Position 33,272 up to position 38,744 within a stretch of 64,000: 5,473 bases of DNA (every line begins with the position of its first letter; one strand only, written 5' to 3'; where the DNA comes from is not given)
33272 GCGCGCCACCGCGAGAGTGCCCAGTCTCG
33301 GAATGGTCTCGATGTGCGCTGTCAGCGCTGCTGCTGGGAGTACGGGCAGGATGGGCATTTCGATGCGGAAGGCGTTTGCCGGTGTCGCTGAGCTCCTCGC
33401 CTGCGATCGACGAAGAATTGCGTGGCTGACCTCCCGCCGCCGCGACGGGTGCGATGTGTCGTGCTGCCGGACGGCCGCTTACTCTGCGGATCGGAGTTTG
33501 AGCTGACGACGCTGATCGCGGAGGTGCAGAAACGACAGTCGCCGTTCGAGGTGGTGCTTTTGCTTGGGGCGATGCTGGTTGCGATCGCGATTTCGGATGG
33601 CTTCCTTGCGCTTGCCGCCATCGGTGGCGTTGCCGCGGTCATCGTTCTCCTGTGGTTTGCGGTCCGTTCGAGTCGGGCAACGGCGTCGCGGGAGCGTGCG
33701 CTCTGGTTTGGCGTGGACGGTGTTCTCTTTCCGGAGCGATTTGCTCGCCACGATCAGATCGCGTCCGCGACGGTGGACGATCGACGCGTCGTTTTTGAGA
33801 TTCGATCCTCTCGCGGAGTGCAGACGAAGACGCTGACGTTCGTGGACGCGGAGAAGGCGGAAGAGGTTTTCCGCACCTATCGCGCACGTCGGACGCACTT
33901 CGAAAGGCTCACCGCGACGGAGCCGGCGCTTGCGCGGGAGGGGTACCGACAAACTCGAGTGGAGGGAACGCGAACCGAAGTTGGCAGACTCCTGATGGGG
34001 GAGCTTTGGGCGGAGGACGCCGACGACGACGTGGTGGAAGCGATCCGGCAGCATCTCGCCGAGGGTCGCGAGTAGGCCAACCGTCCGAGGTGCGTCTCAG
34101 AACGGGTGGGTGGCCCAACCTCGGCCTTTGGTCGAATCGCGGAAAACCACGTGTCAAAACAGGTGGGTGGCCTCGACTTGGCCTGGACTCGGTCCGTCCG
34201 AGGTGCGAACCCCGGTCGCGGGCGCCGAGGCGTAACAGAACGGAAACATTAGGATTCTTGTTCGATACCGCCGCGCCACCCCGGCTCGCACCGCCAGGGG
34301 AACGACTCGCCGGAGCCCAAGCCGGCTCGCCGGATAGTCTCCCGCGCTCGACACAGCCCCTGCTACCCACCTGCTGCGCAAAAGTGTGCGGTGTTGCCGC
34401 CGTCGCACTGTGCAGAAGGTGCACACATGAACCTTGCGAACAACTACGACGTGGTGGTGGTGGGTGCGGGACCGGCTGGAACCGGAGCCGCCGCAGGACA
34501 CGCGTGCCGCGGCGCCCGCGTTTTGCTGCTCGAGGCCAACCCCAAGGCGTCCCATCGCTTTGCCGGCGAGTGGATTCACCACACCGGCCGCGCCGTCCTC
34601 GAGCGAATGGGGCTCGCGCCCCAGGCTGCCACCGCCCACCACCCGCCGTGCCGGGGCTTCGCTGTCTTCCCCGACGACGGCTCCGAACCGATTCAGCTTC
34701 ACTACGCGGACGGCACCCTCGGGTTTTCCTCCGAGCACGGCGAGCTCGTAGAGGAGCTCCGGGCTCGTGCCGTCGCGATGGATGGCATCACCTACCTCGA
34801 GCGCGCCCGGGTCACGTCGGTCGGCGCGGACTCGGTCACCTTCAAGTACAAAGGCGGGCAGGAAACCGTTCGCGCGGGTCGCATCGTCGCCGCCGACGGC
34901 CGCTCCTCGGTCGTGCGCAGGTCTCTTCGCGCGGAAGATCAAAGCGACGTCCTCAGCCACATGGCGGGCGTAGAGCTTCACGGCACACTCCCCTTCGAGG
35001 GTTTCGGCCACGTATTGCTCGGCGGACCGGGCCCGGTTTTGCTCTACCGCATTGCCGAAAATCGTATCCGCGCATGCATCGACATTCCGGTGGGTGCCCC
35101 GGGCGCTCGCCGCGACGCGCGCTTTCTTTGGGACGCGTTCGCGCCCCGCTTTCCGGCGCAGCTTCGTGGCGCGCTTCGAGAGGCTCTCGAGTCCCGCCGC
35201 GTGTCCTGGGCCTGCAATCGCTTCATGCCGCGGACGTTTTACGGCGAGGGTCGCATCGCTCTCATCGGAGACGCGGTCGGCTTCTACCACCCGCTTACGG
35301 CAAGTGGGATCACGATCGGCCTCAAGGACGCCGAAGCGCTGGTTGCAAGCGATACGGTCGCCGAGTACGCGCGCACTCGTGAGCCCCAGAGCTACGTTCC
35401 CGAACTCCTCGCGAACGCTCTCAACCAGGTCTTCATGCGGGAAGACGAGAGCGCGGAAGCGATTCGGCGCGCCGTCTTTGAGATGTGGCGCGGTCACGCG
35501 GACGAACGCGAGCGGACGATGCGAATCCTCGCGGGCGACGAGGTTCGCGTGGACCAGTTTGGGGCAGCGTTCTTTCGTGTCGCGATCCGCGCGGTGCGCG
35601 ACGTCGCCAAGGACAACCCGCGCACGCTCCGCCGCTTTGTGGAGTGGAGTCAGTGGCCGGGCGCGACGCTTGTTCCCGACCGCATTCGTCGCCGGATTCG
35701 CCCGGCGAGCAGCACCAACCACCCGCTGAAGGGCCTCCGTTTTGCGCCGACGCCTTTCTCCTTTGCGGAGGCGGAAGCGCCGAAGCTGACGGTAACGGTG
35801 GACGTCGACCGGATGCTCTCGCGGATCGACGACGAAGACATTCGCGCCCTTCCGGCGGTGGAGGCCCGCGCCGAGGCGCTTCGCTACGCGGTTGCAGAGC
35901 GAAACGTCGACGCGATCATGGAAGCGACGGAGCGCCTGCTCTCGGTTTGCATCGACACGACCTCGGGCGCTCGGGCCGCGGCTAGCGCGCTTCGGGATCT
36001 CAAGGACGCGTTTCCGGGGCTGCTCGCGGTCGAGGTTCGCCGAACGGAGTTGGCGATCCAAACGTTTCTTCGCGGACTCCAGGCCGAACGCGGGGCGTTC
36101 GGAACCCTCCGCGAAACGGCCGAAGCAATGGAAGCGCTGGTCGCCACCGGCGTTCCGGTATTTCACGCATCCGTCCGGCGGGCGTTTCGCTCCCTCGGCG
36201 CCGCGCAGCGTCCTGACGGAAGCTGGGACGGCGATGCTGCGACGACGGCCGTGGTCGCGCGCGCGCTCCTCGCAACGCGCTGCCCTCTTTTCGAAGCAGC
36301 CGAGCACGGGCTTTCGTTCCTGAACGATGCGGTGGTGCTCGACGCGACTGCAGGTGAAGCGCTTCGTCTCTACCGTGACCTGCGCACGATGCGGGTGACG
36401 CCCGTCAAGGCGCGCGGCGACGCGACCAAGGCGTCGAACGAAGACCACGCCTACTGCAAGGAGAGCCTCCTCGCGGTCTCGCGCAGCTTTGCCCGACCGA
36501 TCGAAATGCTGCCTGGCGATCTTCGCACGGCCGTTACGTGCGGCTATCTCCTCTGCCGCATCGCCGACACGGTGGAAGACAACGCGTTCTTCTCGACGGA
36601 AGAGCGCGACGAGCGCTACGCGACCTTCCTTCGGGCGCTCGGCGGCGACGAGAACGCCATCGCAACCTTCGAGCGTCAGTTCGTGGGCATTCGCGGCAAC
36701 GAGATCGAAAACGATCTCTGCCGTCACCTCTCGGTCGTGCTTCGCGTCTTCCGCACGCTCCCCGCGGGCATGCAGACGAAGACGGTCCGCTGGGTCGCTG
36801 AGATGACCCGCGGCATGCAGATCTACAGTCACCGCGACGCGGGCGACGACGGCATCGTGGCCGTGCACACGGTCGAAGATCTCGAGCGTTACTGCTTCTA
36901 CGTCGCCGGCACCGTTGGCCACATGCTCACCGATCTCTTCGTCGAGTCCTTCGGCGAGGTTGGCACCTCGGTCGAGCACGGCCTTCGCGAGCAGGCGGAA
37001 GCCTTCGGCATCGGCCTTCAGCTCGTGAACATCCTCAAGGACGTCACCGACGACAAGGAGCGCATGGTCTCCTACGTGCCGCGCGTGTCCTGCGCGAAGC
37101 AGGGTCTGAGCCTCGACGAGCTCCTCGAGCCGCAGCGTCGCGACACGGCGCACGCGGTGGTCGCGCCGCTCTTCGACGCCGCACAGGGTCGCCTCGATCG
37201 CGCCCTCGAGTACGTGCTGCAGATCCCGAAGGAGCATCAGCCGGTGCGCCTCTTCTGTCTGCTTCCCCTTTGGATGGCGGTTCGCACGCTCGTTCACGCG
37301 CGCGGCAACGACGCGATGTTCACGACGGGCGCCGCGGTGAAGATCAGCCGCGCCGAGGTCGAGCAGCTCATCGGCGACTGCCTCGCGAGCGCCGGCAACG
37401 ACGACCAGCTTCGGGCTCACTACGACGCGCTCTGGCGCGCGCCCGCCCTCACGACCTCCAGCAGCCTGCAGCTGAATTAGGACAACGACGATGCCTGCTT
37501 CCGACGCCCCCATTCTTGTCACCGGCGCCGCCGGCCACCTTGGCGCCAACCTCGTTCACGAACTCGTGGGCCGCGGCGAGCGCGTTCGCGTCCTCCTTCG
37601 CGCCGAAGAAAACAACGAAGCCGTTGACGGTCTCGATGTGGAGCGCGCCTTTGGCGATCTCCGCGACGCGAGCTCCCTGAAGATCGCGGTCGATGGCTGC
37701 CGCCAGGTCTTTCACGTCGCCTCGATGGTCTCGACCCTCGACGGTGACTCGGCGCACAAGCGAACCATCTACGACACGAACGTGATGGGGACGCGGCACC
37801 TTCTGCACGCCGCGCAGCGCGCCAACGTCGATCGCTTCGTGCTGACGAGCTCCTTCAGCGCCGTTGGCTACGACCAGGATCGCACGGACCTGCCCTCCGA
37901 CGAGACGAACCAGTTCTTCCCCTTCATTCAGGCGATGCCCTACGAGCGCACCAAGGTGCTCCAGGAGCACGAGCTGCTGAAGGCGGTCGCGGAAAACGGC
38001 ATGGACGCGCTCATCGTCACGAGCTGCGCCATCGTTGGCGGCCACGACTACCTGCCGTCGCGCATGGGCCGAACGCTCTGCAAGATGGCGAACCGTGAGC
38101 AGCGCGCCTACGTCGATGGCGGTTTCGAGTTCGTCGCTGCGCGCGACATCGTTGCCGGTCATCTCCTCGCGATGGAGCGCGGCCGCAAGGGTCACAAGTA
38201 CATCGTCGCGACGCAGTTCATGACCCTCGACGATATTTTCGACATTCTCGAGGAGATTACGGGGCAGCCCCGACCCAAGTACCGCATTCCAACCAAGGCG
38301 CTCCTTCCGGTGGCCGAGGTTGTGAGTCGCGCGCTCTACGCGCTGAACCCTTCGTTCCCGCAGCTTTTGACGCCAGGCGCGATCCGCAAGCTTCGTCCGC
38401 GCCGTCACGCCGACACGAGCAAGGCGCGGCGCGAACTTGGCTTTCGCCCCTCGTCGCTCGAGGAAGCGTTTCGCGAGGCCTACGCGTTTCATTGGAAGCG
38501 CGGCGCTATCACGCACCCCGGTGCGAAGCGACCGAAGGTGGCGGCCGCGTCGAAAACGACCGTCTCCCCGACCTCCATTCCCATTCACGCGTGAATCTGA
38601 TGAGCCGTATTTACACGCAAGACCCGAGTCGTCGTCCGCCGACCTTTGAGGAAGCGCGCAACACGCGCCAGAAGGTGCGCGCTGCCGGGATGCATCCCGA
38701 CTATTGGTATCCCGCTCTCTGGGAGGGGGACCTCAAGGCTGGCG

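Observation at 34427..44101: Compact six-gene sterol biosynthesis operon in a bacterium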

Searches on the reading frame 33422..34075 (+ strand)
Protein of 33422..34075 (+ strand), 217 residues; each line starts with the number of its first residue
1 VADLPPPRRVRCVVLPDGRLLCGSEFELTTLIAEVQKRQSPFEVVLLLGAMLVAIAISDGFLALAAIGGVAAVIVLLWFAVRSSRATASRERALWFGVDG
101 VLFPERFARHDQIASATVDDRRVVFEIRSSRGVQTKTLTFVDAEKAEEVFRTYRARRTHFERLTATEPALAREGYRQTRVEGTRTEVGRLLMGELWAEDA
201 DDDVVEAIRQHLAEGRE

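Call 15: search_protein_families(library=pfam, proteins=[window:33422-34075:+], max_evalue=0.00001)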
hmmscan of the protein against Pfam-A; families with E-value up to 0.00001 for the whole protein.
window:33422-34075:+ (217 aa): 0 families

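Call 26: search_protein_families(library=pfam, proteins=[window:33422-34075:+], max_evalue=1)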
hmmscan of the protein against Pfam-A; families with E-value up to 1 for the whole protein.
window:33422-34075:+ (217 aa): 2 families
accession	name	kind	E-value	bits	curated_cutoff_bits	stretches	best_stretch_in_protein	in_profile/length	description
PF03899.21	ATP-synt_I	-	0.054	14.4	25.1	1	43-95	6-63/99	ATP synthase I chain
PF11780.13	DUF3318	-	0.099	12.9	25.9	1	44-93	80-132/141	Protein of unknown function (DUF3318)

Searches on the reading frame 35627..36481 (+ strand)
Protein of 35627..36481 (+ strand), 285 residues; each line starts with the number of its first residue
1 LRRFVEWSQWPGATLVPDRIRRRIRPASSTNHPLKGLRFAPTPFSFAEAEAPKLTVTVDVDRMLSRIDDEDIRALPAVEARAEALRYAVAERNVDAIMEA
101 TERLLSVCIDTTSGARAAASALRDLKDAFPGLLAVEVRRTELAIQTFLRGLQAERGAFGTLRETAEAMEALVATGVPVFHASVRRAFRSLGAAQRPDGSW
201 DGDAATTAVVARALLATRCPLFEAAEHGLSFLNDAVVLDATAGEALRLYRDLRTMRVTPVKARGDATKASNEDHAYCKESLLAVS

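Call 26: search_protein_families(library=pfam, proteins=[window:35627-36481:+], max_evalue=1)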
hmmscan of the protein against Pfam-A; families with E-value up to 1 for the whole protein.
window:35627-36481:+ (285 aa): 2 families
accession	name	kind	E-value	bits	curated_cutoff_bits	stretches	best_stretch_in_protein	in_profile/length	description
PF22649.2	Cgl0159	-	0.012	15.3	27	1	56-99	99-141/251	Cgl0159-like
PF13243.12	SQHop_cyclase_C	-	0.068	12.6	26.1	1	162-207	247-291/319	Squalene-hopene cyclase C-terminal domain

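Call 82: predict_structure(alignment_id=A3)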
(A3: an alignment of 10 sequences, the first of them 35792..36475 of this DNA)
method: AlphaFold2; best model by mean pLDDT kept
length: 228 residues; sequences in the alignment: 10
mean_pLDDT: 89.0   pTM: 0.81
mean pLDDT of the five models: 89.0, 88.2, 87.8, 87.8, 86.5
residues with pLDDT >= 90: 165; 70-90: 37; 50-70: 18; < 50: 8
segments of 3 or more residues with pLDDT < 50: 204-211
pLDDT, mean of each block of 10 residues (from residue 1): 85 71 94 97 97 95 97 95 98 96 97 98 95 96 93 97 90 93 90 89 49 64 65
secondary structure, 60 per line:
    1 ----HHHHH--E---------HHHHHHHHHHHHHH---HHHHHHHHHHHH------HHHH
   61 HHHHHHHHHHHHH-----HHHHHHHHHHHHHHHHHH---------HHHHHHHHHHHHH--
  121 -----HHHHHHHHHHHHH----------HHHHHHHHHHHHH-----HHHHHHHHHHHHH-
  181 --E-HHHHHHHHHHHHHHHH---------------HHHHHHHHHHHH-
elements in order: H5-9 H22-35 H39-50 H57-73 H79-96 H106-118 H126-138 H149-161 H167-179 H185-200 H216-227

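Call 85: fold_search(model_id=the predicted structure, library=pdb)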
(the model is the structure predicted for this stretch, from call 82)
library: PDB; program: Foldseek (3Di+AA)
matches with E <= 10: 884; with E <= 0.001: 3
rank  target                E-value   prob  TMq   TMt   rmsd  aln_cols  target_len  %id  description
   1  1w6j                  2.1e-04  1.00  0.59  0.20   4.7       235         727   20  Structure of human OSC in complex with Ro 48-8071 (released 2004-10-29)
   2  1w6k                  3.2e-04  1.00  0.58  0.20   4.7       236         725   20  Structure of human OSC in complex with Lanosterol (released 2004-10-29)
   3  8pak_A                9.6e-04  1.00  0.52  0.36   7.6       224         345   18  Crystal Structure of a Squalene-Hopene Cyclase from Cystobacter fuscus (released 2024-06-26)
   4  2sqc_A                1.2e-03  1.00  0.61  0.24   6.0       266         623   15  SQUALENE-HOPENE CYCLASE FROM ALICYCLOBACILLUS ACIDOCALDARIUS (released 1999-04-27)
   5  1sqc                  1.7e-03  1.00  0.60  0.24   4.3       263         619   16  SQUALENE-HOPENE-CYCLASE FROM ALICYCLOBACILLUS ACIDOCALDARIUS (released 1997-12-17)
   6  8pak_B                2.9e-03  1.00  0.56  0.39   6.5       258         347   18  Crystal Structure of a Squalene-Hopene Cyclase from Cystobacter fuscus (released 2024-06-26)
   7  5hop_A                3.4e-03  1.00  0.50  0.48   7.1       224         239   15  1.65 Angstrom resolution crystal structure of lmo0182 (residues 1-245) from Listeria monocytogenes EGD-e (released 2017-02-01)
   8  5noa                  3.9e-03  1.00  0.54  0.37   5.2       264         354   11  Polysaccharide Lyase BACCELL_00875 (released 2017-06-28)
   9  8paj_A                8.6e-03  1.00  0.57  0.40   8.1       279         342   18  Crystal Structure of a Squalene-Hopene cyclase from Archangium gephyra (released 2024-06-26)
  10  9n1z_C                9.4e-03  1.00  0.51  0.43   7.3       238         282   13  Structure of C3d Bound to a Fragment of FHR-2 (released 2025-12-10)
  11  2v3n                  9.4e-03  1.00  0.40  0.25  11.2       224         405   16  Crystallographic analysis of upper axial ligand substitutions in cobalamin bound to transcobalamin (released 2007-10-30)
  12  8j5z_A                1.2e-02  1.00  0.61  0.20   5.1       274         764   15  The cryo-EM structure of the TwOSC1 tetramer (released 2023-11-01)
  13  6rqj_A                1.2e-02  1.00  0.55  0.15   7.9       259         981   14  Structure of human complement C5 complexed with tick inhibitors OmCI, RaCI1 and CirpT1 (released 2020-01-08)
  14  7b2p_B                2.2e-02  1.00  0.59  0.24   4.4       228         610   16  Cryo-EM structure of complement C4b in complex with nanobody B5 (released 2022-03-02)
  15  7pi6_D                2.2e-02  1.00  0.52  0.43   7.3       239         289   11  Trypanosoma brucei ISG65 bound to human complement C3d (released 2022-07-27)
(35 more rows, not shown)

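Call 99: search_protein_representatives(alignment_id=A3)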
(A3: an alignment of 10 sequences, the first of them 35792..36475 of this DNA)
Query: 10 sequences, 226 profile positions. Proteins with E-value up to 0.001 (for the whole library): 759; up to 1e-10: 56; up to 1e-30: 1. The best 150 are listed.
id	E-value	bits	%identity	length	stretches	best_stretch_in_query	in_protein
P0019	4.2e-66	239.4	-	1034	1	2-226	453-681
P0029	3.3e-24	102.4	-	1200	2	31-215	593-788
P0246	1.2e-17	81.0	-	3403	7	83-174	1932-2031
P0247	2.7e-17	79.8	-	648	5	90-146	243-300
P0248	4.8e-17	79.0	-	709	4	93-180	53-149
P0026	1.2e-16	77.7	-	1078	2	65-225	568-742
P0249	2.8e-16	76.5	-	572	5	102-145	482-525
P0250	3.3e-16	76.2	-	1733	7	91-149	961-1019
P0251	4.0e-16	76.0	-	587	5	104-149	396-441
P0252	5.2e-16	75.6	-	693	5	105-146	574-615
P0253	7.2e-16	75.1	-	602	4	82-148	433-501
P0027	3.5e-15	72.9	-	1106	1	56-204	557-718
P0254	4.8e-15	72.4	-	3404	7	96-158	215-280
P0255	7.1e-15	71.9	-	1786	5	101-149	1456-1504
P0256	7.2e-15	71.9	-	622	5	105-147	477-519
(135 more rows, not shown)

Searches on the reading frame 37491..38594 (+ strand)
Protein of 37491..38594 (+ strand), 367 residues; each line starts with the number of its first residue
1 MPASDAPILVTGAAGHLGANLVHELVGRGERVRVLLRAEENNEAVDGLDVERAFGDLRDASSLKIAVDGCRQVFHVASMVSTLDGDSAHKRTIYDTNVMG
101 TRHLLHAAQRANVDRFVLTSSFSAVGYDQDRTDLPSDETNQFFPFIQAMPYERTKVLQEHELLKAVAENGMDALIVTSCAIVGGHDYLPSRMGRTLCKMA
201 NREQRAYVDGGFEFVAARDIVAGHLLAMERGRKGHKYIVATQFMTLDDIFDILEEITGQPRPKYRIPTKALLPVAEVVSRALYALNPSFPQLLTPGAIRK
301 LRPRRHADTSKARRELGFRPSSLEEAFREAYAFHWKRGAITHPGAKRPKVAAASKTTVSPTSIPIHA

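Call 9: search_protein_families(library=pfam, proteins=[window:37491-38594:+])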
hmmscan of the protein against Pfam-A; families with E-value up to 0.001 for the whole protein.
window:37491-38594:+ (367 aa): 9 families
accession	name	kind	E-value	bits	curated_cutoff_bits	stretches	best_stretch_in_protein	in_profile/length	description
PF01370.27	Epimerase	-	1.9e-33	116.3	20.9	1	8-239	1-239/240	NAD dependent epimerase/dehydratase family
PF01073.25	3Beta_HSD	-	5.7e-23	81.8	22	1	9-200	1-200/280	3-beta hydroxysteroid dehydrogenase/isomerase family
PF16363.11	GDP_Man_Dehyd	-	7.9e-19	68.7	27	1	9-328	1-330/332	GDP-mannose 4,6 dehydratase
PF13460.12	NAD_binding_10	-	3.5e-15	56.8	27.2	1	12-149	1-124/184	NAD(P)H-binding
PF05368.20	NmrA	-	4.8e-13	49.8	27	1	7-132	4-114/298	NmrA-like family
PF07993.18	NAD_binding_4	-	6.7e-12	45.5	20.1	1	66-183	85-209/258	Male sterility protein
PF02719.21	Polysacc_synt_2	-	1.1e-09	38.3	20.2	1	8-125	1-132/293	Polysaccharide biosynthesis protein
PF08659.16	KR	-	5.5e-07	30.1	22.6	1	8-125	3-140/180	KR domain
PF04321.23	RmlD_sub_bind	-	0.00012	21.7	27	1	8-160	3-134/287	RmlD substrate binding domain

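Call 10: search_protein_families(library=ncbifam, proteins=[window:37491-38594:+])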
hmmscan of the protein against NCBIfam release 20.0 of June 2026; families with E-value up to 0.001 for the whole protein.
window:37491-38594:+ (367 aa): 25 families
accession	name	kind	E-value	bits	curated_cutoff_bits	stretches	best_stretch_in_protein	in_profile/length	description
NF052578.1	StrlDmthSdmBMthl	equivalog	2.9e-91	306.6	600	1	8-339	3-327/328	sterol demethylase protein SdmB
TIGR03466.1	HpnA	hypoth_equivalog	5e-72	242.5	367.65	1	8-337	3-324/327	hopanoid-associated sugar epimerase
NF042422.1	oxyalk_red_OleD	equivalog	1.3e-24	87.2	580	1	8-327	3-321/329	2-alkyl-3-oxoalkanoate reductase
NF042423.1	oxyalk_red_Shew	equivalog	3.4e-20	72.4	580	1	8-321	11-321/331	2-alkyl-3-oxoalkanoate reductase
TIGR04180.1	EDH_00030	hypoth_equivalog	2.4e-17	63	475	1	8-139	1-136/297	NAD-dependent 4,6-dehydratase LegB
TIGR01179.1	galE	equivalog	6.1e-14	51.6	262.3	1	8-173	2-168/332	UDP-glucose 4-epimerase GalE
TIGR01746.1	Thioester-redct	subfamily_domain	1.2e-13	51.1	213.35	2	70-187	89-201/371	thioester reductase domain-containing protein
NF041293.1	G6PDh_Azf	equivalog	3.2e-12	46.4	400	1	5-127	2-121/252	NAD-dependent glucose-6-phosphate dehydrogenase Azf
TIGR01181.1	dTDP_gluc_dehyt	equivalog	5.5e-12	45.4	365.1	1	8-331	2-308/321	dTDP-glucose 4,6-dehydratase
NF043036.1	ErythonDh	equivalog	1.9e-10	40.4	325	1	8-126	3-130/321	D-erythronate dehydrogenase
NF047350.1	aureusi_NRPS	equivalog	3.1e-09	34.3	2500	1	8-176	2030-2210/2373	aureusimine non-ribosomal peptide synthetase AusA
NF058621.1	DiazavRedAvaA7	equivalog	8.8e-09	35.4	400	1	8-120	3-113/304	3-diazoavenalumate denitrifying reductase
NF007956.0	PRK10675.1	subfamily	1.2e-08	34.5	394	1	8-162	3-160/338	UDP-glucose 4-epimerase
TIGR01777.1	yfcH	hypoth_equivalog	1.6e-08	34.5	207.35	1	8-141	1-131/292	TIGR01777 family oxidoreductase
TIGR02197.1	heptose_epim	equivalog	2.1e-08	33.7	274.6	1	8-133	1-126/316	ADP-glyceromanno-heptose 6-epimerase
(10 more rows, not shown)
